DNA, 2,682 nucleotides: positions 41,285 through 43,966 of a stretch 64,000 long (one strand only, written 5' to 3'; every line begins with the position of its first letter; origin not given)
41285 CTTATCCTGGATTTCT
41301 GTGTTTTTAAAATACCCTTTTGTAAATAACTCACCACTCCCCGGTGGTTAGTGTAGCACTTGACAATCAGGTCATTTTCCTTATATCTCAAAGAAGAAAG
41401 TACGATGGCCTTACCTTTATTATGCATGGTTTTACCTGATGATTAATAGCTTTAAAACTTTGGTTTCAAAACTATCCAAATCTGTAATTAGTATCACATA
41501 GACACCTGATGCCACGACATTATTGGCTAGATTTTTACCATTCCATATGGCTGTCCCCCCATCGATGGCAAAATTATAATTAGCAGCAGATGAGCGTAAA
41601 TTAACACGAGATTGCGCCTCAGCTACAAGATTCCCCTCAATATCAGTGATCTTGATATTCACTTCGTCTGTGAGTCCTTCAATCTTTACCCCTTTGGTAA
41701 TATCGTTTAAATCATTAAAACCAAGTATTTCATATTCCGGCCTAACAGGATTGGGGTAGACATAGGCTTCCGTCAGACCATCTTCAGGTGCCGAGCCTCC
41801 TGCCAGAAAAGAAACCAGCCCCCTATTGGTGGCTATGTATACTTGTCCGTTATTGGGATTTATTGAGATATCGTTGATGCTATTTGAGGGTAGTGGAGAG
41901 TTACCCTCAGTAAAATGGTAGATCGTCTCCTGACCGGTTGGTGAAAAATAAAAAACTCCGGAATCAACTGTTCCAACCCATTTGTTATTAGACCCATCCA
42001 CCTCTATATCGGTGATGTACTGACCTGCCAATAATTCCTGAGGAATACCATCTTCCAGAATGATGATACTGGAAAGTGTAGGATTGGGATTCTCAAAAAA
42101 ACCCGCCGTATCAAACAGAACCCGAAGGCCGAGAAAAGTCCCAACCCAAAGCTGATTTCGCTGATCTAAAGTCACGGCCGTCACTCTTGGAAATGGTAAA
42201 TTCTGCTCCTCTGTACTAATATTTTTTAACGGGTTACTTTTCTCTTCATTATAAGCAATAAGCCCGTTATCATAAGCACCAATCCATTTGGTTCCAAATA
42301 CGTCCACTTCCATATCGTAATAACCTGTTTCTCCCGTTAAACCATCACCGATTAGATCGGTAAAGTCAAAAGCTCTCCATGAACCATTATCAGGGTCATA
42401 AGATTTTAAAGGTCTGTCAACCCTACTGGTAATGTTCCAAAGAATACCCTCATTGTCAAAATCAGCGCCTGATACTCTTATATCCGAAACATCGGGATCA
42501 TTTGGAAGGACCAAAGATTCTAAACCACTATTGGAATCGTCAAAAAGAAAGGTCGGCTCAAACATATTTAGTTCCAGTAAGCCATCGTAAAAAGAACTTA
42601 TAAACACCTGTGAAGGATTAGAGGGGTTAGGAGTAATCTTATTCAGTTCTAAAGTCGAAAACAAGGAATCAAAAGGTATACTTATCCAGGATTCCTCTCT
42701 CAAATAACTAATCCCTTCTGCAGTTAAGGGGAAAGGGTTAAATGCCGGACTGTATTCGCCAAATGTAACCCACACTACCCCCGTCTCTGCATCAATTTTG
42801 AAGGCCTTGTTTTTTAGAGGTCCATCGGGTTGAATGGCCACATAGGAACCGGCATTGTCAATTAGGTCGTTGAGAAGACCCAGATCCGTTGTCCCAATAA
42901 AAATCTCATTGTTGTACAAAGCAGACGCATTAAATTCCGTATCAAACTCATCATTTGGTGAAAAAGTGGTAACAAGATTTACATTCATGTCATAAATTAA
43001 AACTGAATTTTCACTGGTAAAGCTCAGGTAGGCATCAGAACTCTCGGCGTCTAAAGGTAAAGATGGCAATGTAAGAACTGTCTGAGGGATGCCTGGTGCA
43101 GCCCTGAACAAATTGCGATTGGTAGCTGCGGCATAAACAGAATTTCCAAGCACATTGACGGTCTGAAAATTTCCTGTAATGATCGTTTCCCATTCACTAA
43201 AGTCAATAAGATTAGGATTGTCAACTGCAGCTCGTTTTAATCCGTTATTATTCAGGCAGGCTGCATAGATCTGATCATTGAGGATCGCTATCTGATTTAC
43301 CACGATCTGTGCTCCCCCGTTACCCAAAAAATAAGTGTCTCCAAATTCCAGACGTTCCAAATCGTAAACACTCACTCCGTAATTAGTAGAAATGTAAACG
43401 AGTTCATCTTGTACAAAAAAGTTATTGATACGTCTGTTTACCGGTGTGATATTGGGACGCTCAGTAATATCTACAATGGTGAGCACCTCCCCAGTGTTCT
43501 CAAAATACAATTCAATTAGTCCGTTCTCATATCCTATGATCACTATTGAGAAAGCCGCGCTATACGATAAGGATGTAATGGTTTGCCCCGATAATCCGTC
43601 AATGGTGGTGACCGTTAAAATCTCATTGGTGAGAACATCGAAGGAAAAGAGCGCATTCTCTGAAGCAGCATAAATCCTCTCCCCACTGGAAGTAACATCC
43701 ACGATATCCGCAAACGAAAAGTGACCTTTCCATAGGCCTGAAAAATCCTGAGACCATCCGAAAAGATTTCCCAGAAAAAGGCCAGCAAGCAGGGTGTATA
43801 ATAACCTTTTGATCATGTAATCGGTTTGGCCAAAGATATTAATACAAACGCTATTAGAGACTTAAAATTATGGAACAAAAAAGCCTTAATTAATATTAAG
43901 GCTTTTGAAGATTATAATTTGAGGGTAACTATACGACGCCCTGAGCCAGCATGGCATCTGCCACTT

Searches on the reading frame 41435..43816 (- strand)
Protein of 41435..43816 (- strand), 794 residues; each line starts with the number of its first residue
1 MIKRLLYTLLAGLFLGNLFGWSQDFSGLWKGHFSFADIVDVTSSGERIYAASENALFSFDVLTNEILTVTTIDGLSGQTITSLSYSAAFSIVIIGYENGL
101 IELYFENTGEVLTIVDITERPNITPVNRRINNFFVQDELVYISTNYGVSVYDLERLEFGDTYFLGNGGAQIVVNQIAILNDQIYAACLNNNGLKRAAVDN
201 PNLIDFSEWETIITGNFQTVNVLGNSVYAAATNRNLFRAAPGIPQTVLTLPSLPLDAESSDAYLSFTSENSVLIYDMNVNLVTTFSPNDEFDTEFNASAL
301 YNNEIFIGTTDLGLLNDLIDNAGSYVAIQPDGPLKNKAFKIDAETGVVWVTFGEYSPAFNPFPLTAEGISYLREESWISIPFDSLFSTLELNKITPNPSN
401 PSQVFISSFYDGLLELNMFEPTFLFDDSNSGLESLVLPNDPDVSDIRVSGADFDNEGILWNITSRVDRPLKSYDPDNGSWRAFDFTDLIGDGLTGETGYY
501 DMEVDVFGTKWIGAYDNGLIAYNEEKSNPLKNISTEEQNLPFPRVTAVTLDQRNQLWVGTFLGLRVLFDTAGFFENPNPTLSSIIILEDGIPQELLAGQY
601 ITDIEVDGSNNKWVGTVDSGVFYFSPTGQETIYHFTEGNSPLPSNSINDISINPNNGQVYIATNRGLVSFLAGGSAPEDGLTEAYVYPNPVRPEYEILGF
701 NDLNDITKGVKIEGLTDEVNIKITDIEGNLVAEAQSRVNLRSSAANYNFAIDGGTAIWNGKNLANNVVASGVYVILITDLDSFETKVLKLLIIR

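Call 82: find_encoding_contigs(protein=window:41435-43816:-, flank=10000, max_places=4)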
Protein window:41435-43816:- (794 aa): 20 contigs read that carry it; 4 places shown.
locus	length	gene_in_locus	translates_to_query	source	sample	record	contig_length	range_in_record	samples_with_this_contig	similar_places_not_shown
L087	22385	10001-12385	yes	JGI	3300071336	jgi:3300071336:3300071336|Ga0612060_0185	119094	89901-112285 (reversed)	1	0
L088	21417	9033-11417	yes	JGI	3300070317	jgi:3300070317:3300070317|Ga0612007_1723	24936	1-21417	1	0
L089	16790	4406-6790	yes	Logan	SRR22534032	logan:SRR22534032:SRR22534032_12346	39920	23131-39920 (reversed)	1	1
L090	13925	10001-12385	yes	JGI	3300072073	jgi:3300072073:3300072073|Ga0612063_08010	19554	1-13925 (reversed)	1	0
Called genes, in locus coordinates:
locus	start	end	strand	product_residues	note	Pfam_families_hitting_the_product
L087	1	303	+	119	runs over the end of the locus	PF08378:NERD (weak), PF02021:UPF0102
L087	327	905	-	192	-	PF01467:CTP_transf_like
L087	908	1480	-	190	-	PF00625:Guanylate_kin, PF13238:AAA_18 (weak)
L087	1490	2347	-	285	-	PF03755:YicC-like_N, PF08340:YicC-like_C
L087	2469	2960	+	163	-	PF20791:Acyl-ACP_TE_C (weak), PF13279:4HBT_2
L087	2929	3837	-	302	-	PF00892:EamA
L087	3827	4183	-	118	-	PF03960:ArsC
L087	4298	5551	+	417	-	PF00999:Na_H_Exchanger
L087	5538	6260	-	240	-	PF13739:PdaC, PF11738:DUF3298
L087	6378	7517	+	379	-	PF01053:Cys_Met_Meta_PP, PF00266:Aminotran_5 (faint)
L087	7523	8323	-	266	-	-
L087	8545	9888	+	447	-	PF02812:ELFV_dehydrog_N, PF00208:ELFV_dehydrog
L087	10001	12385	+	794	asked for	PF21544:PorZ_N_b_propeller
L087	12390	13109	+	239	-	PF11967:RecO_N, PF02565:RecO_C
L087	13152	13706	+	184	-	-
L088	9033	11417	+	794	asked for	PF21544:PorZ_N_b_propeller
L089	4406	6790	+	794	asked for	PF21544:PorZ_N_b_propeller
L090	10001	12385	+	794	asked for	PF21544:PorZ_N_b_propeller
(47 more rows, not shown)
